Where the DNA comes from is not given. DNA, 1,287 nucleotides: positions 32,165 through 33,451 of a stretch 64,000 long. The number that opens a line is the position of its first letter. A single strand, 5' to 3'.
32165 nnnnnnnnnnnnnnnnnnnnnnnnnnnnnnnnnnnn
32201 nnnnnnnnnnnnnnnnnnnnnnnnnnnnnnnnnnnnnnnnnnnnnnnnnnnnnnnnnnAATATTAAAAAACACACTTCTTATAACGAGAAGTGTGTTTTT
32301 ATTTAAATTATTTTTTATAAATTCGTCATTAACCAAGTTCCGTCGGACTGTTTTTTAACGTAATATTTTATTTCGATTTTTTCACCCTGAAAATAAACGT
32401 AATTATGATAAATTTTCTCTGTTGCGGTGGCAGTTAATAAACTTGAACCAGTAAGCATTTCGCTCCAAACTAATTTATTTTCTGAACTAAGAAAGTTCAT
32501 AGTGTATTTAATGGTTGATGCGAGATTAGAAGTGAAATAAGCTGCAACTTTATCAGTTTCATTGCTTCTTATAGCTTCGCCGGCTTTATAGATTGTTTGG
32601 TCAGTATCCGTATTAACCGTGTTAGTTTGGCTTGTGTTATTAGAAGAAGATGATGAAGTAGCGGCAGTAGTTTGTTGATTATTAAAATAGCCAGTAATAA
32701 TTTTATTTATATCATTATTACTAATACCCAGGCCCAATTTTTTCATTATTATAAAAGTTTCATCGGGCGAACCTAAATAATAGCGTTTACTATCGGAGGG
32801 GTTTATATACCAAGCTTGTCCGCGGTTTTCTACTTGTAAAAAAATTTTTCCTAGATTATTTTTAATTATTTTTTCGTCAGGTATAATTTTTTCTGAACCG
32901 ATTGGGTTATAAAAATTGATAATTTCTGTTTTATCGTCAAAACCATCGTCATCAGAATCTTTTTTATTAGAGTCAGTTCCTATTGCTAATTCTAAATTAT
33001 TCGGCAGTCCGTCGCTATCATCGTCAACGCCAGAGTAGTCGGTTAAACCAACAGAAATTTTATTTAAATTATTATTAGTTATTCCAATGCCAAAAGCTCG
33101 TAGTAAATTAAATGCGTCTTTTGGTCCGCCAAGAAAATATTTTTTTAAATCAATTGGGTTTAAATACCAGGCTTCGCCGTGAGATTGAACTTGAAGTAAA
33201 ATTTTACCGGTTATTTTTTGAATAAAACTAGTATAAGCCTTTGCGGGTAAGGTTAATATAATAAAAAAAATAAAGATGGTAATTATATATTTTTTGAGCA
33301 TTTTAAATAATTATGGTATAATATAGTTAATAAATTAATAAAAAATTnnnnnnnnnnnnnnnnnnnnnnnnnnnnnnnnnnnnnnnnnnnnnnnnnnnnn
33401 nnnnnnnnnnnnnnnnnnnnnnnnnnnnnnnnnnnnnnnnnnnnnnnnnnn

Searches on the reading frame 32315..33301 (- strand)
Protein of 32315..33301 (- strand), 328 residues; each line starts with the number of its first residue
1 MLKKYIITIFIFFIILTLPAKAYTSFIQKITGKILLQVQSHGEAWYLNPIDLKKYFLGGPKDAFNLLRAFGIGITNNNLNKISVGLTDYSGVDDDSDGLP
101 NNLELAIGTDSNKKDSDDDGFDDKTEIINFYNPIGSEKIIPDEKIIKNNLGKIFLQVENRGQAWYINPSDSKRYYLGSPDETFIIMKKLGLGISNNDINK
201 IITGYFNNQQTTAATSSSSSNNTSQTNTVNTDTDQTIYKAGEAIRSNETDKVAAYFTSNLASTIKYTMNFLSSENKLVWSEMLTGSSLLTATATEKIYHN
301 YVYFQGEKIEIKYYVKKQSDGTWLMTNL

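Call 4: search_protein_families(library=pfam, proteins=[window:32315-33301:-], max_evalue=0.01)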
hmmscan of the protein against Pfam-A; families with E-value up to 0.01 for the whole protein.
window:32315-33301:- (328 aa): 1 family
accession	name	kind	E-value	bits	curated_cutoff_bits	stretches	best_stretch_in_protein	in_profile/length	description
PF18884.5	TSP3_bac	-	0.0041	17.4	25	1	93-113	1-21/22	Bacterial TSP3 repeat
